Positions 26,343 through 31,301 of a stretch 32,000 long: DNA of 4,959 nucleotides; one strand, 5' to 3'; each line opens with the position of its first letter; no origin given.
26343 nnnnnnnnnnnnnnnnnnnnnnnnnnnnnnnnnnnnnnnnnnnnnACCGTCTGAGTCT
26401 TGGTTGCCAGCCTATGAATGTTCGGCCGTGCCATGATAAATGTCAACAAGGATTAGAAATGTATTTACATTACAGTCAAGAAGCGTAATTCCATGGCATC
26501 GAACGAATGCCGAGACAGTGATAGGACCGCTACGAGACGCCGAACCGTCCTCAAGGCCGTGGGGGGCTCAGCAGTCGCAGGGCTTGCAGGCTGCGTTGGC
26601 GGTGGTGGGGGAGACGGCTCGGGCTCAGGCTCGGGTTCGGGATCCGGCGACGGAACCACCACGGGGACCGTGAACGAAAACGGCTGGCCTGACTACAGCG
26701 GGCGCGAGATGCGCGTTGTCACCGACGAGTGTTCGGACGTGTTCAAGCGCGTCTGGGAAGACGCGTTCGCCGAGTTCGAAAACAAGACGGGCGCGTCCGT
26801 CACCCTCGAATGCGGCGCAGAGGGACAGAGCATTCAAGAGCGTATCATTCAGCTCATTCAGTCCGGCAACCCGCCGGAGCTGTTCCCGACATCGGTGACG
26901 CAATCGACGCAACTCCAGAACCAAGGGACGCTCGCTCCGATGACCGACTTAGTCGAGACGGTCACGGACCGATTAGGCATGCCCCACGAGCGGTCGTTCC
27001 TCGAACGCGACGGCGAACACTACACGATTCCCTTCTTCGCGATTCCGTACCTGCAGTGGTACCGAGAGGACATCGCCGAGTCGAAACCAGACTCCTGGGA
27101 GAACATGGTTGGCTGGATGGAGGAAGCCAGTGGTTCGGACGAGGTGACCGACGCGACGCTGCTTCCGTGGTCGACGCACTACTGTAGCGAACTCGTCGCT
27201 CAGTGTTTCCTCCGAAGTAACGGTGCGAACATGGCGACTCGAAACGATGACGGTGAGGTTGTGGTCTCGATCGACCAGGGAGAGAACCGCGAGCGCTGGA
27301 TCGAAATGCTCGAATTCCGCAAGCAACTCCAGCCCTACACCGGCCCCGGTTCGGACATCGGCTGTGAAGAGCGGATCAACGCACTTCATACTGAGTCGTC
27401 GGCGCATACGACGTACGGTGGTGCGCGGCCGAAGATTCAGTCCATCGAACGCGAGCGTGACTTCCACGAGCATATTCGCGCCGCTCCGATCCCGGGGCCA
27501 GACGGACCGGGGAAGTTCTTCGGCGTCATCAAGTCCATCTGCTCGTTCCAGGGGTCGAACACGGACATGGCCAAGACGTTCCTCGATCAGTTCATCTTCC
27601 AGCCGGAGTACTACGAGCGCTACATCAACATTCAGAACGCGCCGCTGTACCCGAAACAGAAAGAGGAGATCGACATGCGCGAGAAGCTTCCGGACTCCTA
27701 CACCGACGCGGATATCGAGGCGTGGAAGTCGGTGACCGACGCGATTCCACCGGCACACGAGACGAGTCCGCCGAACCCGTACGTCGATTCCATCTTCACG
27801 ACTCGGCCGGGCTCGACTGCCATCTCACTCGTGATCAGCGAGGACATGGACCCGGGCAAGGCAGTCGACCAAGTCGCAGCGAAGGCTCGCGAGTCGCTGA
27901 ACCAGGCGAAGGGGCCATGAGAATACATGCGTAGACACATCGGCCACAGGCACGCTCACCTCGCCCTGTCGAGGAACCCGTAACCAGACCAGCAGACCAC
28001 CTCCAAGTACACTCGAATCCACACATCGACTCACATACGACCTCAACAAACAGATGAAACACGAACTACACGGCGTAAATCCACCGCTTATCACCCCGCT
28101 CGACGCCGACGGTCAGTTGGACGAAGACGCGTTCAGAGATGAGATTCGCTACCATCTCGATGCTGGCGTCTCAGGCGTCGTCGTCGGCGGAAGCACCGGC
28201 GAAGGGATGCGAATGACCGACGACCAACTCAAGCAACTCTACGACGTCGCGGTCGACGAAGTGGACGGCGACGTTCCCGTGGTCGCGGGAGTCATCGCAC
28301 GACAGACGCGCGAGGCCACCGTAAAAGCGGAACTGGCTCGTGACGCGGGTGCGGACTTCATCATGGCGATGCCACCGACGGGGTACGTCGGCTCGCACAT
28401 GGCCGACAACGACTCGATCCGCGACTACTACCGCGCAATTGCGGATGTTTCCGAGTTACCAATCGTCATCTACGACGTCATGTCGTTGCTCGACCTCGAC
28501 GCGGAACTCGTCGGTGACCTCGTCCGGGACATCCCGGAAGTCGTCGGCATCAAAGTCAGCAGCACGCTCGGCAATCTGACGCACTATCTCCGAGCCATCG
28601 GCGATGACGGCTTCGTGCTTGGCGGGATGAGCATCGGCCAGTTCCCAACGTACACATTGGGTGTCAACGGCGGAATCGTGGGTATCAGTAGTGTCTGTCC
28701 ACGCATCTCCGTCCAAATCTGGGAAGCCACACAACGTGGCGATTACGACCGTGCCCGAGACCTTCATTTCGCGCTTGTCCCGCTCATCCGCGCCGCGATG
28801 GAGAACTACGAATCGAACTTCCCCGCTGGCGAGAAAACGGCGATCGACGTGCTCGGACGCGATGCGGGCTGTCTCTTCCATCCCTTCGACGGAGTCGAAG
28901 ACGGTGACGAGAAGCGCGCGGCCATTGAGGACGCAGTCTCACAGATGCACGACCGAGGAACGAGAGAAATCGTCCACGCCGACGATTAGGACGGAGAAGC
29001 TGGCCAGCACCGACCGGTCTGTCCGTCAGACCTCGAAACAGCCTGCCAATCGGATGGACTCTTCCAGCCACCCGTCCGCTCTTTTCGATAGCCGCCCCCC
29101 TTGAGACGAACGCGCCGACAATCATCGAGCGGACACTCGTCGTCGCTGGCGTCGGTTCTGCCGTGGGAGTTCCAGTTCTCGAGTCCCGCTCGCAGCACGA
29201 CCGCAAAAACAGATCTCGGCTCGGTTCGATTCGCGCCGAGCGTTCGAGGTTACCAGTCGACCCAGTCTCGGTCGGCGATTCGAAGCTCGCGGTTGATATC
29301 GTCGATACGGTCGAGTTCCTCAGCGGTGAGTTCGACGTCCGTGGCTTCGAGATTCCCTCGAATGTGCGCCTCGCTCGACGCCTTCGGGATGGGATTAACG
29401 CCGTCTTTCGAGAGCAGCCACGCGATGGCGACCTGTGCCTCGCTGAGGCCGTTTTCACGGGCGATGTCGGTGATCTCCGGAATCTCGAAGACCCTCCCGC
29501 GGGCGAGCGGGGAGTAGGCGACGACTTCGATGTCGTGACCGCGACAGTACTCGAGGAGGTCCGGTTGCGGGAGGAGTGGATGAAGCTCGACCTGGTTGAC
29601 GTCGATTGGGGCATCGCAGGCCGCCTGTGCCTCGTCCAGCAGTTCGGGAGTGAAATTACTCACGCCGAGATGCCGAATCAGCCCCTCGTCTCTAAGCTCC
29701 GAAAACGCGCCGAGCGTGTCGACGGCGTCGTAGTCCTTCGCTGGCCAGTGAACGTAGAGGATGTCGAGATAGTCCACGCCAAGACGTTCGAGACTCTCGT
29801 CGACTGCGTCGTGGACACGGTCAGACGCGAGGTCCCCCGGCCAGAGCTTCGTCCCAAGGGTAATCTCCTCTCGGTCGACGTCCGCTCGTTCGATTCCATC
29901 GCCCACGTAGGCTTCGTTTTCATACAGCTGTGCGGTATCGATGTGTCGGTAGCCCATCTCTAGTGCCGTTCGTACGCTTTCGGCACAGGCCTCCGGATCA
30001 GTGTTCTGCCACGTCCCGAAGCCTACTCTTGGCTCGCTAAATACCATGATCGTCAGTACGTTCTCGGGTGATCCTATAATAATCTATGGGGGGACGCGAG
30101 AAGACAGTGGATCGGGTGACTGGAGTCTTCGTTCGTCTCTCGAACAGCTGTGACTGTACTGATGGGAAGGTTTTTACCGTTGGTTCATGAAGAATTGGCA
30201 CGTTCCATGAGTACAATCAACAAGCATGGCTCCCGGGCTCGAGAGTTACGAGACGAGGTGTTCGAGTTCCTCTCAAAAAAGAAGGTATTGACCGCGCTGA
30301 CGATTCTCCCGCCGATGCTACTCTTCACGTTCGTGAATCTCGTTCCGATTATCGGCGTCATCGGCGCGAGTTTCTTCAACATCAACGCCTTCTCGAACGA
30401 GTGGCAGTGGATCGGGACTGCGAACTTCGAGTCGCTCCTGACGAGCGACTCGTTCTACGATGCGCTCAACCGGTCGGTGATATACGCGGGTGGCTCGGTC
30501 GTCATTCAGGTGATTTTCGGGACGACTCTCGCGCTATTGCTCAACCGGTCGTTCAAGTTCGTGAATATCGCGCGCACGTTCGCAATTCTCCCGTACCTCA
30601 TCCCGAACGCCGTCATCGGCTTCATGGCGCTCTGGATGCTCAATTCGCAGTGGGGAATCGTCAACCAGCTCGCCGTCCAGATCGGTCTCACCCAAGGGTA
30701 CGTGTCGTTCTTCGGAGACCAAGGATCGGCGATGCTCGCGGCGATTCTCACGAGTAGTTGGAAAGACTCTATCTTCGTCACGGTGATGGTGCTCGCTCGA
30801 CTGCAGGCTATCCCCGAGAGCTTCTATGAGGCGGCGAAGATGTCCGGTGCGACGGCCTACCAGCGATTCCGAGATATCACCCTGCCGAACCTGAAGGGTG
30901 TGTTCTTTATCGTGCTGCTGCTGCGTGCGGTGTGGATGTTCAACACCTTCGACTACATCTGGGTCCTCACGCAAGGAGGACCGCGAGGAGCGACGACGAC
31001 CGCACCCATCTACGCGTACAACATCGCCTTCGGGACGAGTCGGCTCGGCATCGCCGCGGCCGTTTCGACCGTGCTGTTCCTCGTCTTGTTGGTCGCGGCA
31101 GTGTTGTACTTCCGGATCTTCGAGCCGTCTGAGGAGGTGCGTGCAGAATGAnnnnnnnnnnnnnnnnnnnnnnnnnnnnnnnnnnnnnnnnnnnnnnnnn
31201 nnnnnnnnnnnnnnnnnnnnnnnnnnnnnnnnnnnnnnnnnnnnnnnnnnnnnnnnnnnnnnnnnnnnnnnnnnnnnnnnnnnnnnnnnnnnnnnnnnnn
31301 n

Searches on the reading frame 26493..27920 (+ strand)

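Call 7: search_protein_families(library=pfam, proteins=[window:26493-27920:+], max_evalue=0.001)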
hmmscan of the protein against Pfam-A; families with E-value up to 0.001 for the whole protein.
window:26493-27920:+ (475 aa): 2 families
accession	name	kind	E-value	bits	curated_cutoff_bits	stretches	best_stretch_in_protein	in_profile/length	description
PF01547.30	SBP_bac_1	-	1.4e-09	38.8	26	1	87-219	9-148/307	Bacterial extracellular solute-binding protein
PF05708.18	Peptidase_C92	-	0.00067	20.2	27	0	229-264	107-142/166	Permuted papain-like amidase enzyme, YaeF/YiiX, C92 family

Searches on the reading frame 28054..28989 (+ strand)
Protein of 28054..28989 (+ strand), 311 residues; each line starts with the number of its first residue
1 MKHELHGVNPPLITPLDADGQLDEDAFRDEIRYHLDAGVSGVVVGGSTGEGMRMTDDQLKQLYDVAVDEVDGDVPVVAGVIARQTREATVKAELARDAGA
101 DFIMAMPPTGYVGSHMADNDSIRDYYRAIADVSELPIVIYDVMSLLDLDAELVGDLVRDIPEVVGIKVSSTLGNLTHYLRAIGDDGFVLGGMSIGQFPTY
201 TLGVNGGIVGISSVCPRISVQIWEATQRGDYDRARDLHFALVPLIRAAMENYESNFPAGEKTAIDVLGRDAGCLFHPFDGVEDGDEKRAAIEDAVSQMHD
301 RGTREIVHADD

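Call 7: search_protein_families(library=pfam, proteins=[window:28054-28989:+], max_evalue=0.001)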
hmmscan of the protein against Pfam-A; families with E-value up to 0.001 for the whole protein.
window:28054-28989:+ (311 aa): 1 family
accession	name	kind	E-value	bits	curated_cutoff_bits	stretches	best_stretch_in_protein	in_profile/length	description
PF00701.28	DHDPS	-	2.9e-47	161.2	22.1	1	5-295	2-286/289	Dihydrodipicolinate synthetase family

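Call 42: search_protein_families(library=ncbifam, proteins=[window:28054-28989:+], max_evalue=1e-10)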
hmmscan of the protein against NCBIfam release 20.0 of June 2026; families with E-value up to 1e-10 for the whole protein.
window:28054-28989:+ (311 aa): 7 families
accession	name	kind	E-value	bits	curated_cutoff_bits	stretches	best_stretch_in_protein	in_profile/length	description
TIGR02313.1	HpaI-NOT-DapA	exception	9.6e-40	136.2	396.7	1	6-268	2-261/294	2,4-dihydroxyhept-2-ene-1,7-dioic acid aldolase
TIGR00674.1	dapA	equivalog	2.9e-36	124.8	206.15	1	9-278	3-268/286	4-hydroxy-tetrahydrodipicolinate synthase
NF002958.0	PRK03620.1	subfamily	2e-30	105.6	278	1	13-285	19-288/307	5-dehydro-4-deoxyglucarate dehydratase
NF003164.0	PRK04147.1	equivalog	5e-30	104.8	281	1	3-288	2-282/294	N-acetylneuraminate lyase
TIGR03249.1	KdgD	equivalog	2.4e-28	99.1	373.95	1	11-284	15-286/299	5-dehydro-4-deoxyglucarate dehydratase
TIGR00683.1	nanA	equivalog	5.1e-26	91.7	382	1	5-249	1-243/293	N-acetylneuraminate lyase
NF040954.1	Arch_KDGaldase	equivalog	8.5e-18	64.7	390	1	11-249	6-236/288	bifunctional 2-dehydro-3-deoxy-phosphogluconate/2-dehydro-3-deoxy-6-phosphogalactonate aldolase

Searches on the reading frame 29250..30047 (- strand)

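Call 7: search_protein_families(library=pfam, proteins=[window:29250-30047:-], max_evalue=0.001)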
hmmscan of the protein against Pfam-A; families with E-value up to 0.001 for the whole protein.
window:29250-30047:- (265 aa): 1 family
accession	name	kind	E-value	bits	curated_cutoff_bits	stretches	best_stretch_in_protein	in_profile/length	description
PF00248.27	Aldo_ket_red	-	4e-65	220.2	24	1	8-252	2-290/291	Aldo/keto reductase family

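Call 42: search_protein_families(library=ncbifam, proteins=[window:29250-30047:-], max_evalue=1e-10)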
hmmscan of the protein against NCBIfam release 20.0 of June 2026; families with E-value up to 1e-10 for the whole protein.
window:29250-30047:- (265 aa): 7 families
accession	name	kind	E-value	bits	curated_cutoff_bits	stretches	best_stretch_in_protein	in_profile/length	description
NF008377.0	PRK11172.1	equivalog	7.2e-64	215.6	327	1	6-260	4-259/267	2,5-didehydrogluconate reductase DkgB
NF008598.0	PRK11565.1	equivalog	5.4e-54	183.1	425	1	6-257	16-266/275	2,5-didehydrogluconate reductase DkgA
NF007695.0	PRK10376.1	subfamily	4.1e-27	95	280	1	16-254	37-289/290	oxidoreductase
NF049922.1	MethglyxlRedYdjG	equivalog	6.6e-21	74.7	550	1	73-185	109-224/326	NADH-dependent methylglyoxal reductase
NF007912.0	PRK10625.1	equivalog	3.4e-12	46.4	415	0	76-116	108-165/346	NADP(H)-dependent aldo-keto reductase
TIGR01293.1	Kv_beta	subfamily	3.8e-11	42.6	365.4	0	8-144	16-166/319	voltage-dependent potassium channel subunit beta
NF007388.0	PRK09912.1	subfamily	7.4e-11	41.5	448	0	11-184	31-228/346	L-glyceraldehyde 3-phosphate reductase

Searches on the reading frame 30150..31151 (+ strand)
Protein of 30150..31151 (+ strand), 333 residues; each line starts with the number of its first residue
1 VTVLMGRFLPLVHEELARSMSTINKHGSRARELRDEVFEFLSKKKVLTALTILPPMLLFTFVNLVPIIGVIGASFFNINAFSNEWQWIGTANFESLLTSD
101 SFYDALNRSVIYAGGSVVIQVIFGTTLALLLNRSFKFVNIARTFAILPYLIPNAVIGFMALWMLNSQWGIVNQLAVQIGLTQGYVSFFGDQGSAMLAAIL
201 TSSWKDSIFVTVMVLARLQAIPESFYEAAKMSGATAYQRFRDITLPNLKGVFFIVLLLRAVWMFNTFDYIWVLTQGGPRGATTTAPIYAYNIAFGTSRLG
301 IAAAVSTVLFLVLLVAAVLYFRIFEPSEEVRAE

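Call 7: search_protein_families(library=pfam, proteins=[window:30150-31151:+], max_evalue=0.001)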
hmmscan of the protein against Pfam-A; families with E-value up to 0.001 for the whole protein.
window:30150-31151:+ (333 aa): 1 family
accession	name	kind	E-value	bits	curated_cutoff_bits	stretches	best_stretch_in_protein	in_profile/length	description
PF00528.27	BPD_transp_1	-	8.7e-23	81.4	26.4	1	121-326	2-180/184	Binding-protein-dependent transport system inner membrane component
